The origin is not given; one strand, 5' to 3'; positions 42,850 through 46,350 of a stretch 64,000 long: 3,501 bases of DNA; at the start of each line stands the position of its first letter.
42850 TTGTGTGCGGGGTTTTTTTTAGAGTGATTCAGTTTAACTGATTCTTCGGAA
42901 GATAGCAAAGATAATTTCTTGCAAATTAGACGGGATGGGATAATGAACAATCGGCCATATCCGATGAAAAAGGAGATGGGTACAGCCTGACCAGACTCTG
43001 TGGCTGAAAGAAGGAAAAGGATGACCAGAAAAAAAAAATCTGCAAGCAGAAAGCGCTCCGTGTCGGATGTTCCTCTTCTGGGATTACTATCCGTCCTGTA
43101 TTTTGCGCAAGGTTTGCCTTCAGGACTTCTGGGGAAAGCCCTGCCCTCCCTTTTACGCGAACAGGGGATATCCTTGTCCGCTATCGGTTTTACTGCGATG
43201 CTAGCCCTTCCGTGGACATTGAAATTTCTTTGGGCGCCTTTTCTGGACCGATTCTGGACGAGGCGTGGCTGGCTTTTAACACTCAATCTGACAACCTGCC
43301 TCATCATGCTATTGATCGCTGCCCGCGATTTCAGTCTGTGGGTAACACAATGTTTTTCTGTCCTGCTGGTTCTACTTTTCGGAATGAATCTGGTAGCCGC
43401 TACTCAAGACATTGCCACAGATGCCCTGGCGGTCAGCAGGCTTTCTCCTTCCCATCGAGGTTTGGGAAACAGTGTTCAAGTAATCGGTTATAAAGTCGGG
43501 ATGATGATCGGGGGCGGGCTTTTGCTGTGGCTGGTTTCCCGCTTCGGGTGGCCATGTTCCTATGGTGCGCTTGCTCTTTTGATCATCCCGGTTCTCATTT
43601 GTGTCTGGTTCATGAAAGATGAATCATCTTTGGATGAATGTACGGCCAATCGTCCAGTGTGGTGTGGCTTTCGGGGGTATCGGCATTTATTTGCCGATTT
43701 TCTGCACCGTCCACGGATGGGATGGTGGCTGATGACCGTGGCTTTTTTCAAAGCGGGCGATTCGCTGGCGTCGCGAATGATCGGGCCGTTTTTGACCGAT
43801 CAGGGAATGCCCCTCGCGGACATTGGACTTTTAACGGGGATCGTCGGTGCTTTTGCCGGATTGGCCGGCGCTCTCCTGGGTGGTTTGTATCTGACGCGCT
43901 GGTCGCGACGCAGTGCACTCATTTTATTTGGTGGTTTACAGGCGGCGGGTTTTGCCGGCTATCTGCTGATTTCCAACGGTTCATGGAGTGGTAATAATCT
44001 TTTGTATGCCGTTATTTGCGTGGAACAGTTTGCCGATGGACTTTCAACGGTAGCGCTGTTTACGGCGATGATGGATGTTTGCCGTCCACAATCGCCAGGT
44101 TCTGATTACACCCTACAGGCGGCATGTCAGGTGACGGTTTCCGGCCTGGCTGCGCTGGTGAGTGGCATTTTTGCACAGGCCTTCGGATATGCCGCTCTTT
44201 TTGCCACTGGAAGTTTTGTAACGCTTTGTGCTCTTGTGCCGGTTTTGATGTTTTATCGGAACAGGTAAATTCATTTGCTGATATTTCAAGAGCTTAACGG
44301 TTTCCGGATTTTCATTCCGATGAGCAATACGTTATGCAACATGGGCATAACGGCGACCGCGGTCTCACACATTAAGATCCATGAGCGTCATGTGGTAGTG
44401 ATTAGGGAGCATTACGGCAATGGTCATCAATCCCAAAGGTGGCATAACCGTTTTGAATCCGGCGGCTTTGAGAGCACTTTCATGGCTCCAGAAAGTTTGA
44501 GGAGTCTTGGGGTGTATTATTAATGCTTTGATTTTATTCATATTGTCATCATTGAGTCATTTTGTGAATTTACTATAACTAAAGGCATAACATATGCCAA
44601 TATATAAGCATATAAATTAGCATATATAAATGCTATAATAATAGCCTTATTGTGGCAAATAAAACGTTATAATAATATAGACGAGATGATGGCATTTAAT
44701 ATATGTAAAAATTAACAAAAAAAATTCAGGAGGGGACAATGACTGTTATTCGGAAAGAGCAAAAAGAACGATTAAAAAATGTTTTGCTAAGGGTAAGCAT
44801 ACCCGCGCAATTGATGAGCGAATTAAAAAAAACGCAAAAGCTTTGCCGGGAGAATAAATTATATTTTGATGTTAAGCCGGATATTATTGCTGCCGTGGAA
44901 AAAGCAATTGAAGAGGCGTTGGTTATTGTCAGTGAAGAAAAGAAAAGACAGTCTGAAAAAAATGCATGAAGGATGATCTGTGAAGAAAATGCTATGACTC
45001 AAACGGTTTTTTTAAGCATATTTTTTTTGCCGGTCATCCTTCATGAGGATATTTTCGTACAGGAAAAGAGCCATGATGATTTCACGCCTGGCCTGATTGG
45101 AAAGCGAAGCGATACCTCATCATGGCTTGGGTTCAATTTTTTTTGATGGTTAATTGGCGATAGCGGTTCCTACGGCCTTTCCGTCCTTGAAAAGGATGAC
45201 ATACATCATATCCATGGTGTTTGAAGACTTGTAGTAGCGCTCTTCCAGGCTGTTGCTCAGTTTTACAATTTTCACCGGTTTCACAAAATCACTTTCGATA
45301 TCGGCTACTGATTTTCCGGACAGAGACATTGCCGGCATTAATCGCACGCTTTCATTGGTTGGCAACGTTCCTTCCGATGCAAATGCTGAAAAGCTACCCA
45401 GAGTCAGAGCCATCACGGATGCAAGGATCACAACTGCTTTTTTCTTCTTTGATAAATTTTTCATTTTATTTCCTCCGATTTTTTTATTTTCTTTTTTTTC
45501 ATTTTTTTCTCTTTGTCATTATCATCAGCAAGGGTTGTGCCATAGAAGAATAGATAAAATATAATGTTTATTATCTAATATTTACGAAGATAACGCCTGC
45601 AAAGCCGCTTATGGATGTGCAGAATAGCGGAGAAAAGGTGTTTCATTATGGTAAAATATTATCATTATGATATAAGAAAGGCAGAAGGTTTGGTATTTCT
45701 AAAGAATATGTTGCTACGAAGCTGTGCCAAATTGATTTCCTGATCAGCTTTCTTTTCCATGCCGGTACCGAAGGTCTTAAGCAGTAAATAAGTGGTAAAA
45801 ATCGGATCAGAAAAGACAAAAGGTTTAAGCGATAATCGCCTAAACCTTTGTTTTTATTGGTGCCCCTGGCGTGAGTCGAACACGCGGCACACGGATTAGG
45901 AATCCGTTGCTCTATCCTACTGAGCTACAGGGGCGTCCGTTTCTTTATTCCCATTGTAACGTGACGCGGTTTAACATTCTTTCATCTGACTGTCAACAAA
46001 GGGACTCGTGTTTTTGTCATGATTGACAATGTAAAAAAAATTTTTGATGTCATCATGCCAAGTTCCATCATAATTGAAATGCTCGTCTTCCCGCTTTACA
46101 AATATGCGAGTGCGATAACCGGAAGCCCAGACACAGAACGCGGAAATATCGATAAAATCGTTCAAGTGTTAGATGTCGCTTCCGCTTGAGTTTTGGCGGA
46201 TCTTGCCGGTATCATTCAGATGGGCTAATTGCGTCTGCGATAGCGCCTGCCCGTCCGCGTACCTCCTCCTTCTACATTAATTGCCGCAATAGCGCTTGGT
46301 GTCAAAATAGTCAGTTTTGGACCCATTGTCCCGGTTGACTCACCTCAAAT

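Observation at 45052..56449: Perfect 637-bp direct repeat (a complete transcription unit) bracketing 10.1 kb that includes rho and rpmE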

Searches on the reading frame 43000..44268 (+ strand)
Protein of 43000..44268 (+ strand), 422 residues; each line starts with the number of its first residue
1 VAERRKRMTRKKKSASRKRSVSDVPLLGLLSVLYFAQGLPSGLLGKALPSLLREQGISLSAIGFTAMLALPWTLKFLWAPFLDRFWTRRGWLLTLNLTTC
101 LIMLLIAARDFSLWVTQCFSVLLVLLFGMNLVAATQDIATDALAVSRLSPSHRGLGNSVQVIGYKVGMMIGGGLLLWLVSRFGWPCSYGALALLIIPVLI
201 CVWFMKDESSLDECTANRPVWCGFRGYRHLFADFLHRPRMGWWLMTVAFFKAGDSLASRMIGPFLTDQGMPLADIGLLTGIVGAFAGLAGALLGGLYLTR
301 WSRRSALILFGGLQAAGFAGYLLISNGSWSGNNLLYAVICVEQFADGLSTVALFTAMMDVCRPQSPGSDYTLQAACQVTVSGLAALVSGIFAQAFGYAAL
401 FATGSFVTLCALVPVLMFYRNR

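Call 8: search_protein_families(library=pfam, proteins=[window:43000-44268:+], max_evalue=0.01)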
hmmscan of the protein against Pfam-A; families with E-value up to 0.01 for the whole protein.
window:43000-44268:+ (422 aa): 3 families
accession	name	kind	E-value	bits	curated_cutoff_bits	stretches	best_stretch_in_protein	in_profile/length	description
PF07690.21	MFS_1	-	4.6e-31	108.4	33.4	1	30-380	1-342/347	Major Facilitator Superfamily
PF13000.13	Acatn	-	7.8e-17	61.4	23.7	1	29-172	4-171/546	Acetyl-coenzyme A transporter 1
PF03209.21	PUCC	-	0.0009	18.8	21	1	100-396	69-364/401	PUCC protein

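Call 50: find_homologous_proteins(query=window:43000-44268:+, max_evalue=1e-40)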
Query window:43000-44268:+ (422 aa): 2293 proteins with E <= 1e-40 among 8000 candidates; the best 120 are listed.
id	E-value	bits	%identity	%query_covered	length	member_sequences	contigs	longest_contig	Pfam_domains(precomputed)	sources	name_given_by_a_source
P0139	2.6e-266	901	98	98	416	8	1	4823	PF13000.14,PF07690.22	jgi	-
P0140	1.2e-190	652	75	96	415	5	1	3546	PF13000.14,PF07690.22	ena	-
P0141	2.6e-190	651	72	99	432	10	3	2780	PF13000.14,PF07690.22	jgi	-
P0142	5.9e-190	650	74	97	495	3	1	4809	PF13000.14,PF07690.22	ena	-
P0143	1.1e-189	649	73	96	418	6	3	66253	PF13000.14,PF07690.22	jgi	-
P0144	1.5e-188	645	72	99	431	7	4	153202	PF13000.14,PF07690.22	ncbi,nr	ncbi:MAG TPA: MFS transporter [Syntrophales bacterium]|nr:MFS transporter [Syntrophales bacterium] H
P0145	3.6e-188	644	74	96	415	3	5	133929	PF13000.14,PF07690.22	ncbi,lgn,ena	-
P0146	5.3e-188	643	73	96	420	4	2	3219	PF13000.14,PF07690.22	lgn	-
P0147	3.4e-187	641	72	99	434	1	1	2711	PF13000.14,PF07690.22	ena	-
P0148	3.9e-186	637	74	95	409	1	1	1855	PF13000.14,PF03092.23,PF07690.22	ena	-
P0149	9.5e-186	636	70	100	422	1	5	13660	PF13000.14,PF07690.22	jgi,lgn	jgi:predicted MFS family arabinose efflux permease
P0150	9.5e-184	629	71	97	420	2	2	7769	PF13000.14,PF07690.22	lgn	-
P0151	1.6e-183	629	73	95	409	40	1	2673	PF13000.14,PF03092.23,PF07690.22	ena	-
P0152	6.2e-183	627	72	97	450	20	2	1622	PF13000.14,PF07690.22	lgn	-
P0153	9.4e-183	626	70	97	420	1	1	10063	PF13000.14,PF07690.22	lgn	-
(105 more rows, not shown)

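Call 51: find_encoding_contigs(protein=P0145, flank=10000, max_places=2)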
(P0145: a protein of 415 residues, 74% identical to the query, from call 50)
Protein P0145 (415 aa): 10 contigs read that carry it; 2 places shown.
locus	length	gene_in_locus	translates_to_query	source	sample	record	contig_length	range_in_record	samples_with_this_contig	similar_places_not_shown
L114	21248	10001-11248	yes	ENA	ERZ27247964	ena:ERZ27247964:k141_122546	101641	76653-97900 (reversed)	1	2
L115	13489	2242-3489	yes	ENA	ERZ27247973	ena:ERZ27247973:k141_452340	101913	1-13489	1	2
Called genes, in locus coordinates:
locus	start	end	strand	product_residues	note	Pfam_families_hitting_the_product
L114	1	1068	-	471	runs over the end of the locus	PF00773:RNB, PF18614:RNase_II_C_S1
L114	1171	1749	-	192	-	PF02525:Flavodoxin_2, PF03358:FMN_red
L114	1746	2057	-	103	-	PF18905:DUF5661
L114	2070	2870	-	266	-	PF02596:DUF169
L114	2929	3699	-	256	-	PF01869:BcrAD_BadFG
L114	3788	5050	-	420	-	PF06050:HGD-D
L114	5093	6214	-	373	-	PF06050:HGD-D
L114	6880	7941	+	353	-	PF06071:YchF-GTPase_C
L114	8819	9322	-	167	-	PF13527:Acetyltransf_9, PF00583:Acetyltransf_1, PF13508:Acetyltransf_7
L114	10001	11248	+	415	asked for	PF13000:Acatn, PF07690:MFS_1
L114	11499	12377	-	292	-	-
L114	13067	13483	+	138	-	PF14539:DUF4442, PF13622:4HBT_3, PF03061:4HBT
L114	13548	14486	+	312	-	PF00753:Lactamase_B, PF12706:Lactamase_B_2 (weak)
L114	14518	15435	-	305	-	PF20244:DUF6599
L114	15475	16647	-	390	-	PF00248:Aldo_ket_red, PF12838:Fer4_7 (faint), PF13237:Fer4_10 (faint), PF13187:Fer4_9 (weak)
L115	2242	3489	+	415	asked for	PF13000:Acatn, PF07690:MFS_1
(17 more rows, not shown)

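Call 52: find_encoding_contigs(protein=P0144, flank=10000, max_places=2)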
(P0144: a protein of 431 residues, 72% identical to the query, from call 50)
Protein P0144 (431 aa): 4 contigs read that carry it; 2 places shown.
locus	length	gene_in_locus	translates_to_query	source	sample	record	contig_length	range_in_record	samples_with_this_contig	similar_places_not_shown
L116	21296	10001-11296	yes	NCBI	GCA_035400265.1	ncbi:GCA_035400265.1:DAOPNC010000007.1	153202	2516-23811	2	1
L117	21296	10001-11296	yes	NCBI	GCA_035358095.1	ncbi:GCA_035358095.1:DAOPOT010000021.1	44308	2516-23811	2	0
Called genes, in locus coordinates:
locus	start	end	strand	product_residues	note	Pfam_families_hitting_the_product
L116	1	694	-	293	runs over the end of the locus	PF02091:tRNA-synt_2e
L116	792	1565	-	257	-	PF11967:RecO_N, PF02565:RecO_C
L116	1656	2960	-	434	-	PF07969:Amidohydro_3 (weak), PF01979:Amidohydro_1, PF12890:DHOase, PF07969:Amidohydro_3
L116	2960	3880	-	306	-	PF02729:OTCace_N, PF00185:OTCace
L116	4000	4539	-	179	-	PF00156:Pribosyltran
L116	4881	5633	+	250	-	PF01618:MotA_ExbB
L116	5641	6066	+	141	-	PF02472:ExbD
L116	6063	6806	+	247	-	PF13103:TonB_2, PF03544:TonB_C (weak)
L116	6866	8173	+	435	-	PF04052:TolB_N, PF26549:Tricorn_N, PF26550:Tricorn_2nd, PF25174:Beta-prop_THOC3 (weak), PF26549:Tricorn_N, PF07676:PD40, PF26549:Tricorn_N (weak), PF07676:PD40, +7 more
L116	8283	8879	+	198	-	PF00691:OmpA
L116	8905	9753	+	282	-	PF09976:TPR_21 (faint), PF13424:TPR_12 (faint), PF13428:TPR_14 (faint), PF13525:YfiO, PF13432:TPR_16, PF14559:TPR_19 (weak), PF07719:TPR_2 (weak), PF13174:TPR_6, +2 more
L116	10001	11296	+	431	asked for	PF07690:MFS_1, PF13000:Acatn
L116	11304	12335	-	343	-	PF18306:LDcluster4, PF03641:Lysine_decarbox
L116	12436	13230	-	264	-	-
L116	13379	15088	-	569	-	-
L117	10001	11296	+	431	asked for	PF07690:MFS_1, PF13000:Acatn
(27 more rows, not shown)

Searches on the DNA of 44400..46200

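Call 61: search_rna_families(source=window, start=44400, end=46200, threshold=evalue, max_evalue=1)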
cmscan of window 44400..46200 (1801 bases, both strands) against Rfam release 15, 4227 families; matches with E-value up to 1: 3.
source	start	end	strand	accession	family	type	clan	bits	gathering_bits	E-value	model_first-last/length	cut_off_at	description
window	45861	45934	-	RF00005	tRNA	Gene; tRNA;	CL00001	68.9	29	1.7e-14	1-71/71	no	tRNA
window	45860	45934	+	RF04354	Plastid-ycf2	Cis-reg;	-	26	65.7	0.012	1-75/75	no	Plastid-ycf2 5UTR RNA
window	44493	44552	-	RF00280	SNORD51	Gene; snRNA; snoRNA; CD-box;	CL00054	22.6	50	0.69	1-79/79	no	Small nucleolar RNA SNORD51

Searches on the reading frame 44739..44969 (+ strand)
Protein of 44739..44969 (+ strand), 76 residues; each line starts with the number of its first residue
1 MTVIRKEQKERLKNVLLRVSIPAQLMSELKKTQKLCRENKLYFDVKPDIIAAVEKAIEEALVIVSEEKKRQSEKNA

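Call 8: search_protein_families(library=pfam, proteins=[window:44739-44969:+], max_evalue=0.01)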
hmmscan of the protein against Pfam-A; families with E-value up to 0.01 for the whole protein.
window:44739-44969:+ (76 aa): 0 families

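Call 14: find_encoding_contigs(protein=window:44739-44969:+, flank=6000, max_places=10)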
Protein window:44739-44969:+ (76 aa): 21 contigs read that carry it; 10 places shown.
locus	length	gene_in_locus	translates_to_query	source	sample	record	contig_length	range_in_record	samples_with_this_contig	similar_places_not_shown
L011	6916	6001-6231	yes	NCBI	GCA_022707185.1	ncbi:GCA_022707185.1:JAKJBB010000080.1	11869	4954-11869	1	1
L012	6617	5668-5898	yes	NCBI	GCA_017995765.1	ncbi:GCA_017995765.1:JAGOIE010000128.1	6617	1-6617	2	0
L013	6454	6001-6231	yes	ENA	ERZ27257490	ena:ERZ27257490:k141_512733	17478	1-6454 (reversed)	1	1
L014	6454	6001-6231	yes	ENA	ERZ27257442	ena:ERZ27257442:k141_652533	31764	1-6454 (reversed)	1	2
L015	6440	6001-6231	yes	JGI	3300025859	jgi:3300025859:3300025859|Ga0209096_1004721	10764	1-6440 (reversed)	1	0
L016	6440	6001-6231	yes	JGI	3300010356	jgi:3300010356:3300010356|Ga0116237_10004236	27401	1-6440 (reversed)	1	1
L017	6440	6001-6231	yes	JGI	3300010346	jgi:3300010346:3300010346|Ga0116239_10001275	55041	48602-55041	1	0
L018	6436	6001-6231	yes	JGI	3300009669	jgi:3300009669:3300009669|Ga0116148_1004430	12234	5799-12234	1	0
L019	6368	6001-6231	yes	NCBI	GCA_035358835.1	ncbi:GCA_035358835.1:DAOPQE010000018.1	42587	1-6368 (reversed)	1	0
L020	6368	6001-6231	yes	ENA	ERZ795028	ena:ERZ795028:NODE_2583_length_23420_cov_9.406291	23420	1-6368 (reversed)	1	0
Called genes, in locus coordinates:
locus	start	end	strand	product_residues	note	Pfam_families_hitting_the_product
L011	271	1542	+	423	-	PF13188:PAS_8 (faint), PF13426:PAS_9, PF00989:PAS, PF08448:PAS_4, PF13426:PAS_9 (weak), PF08447:PAS_3 (weak), PF00196:GerE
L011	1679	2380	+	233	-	PF12945:PilZNR, PF07238:PilZ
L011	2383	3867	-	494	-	PF02310:B12-binding, PF04055:Radical_SAM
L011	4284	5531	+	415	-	PF07690:MFS_1, PF13000:Acatn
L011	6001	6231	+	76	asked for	-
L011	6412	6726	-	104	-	-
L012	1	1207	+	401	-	PF13188:PAS_8 (faint), PF13426:PAS_9, PF00989:PAS, PF08448:PAS_4, PF13426:PAS_9 (weak), PF08447:PAS_3 (weak), PF00196:GerE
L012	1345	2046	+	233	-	PF12945:PilZNR, PF07238:PilZ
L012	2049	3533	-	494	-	PF02310:B12-binding, PF04055:Radical_SAM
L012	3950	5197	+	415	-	PF07690:MFS_1, PF13000:Acatn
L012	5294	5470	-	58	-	-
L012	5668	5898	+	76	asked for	-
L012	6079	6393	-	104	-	-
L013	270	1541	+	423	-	PF13188:PAS_8 (faint), PF13426:PAS_9, PF00989:PAS, PF08448:PAS_4, PF13426:PAS_9 (weak), PF08447:PAS_3 (weak), PF00196:GerE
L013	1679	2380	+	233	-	PF12945:PilZNR, PF07238:PilZ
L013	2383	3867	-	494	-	PF02310:B12-binding, PF04055:Radical_SAM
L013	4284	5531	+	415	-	PF07690:MFS_1, PF13000:Acatn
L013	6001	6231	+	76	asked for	-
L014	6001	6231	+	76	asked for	-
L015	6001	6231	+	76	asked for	-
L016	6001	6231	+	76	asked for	-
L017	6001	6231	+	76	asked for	-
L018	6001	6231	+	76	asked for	-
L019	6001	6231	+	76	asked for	-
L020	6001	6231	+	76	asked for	-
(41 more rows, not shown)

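Call 62: search_protein_families(library=ncbifam, proteins=[window:44739-44969:+], max_evalue=0.01)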
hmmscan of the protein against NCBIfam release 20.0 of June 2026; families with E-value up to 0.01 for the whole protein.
window:44739-44969:+ (76 aa): 0 families
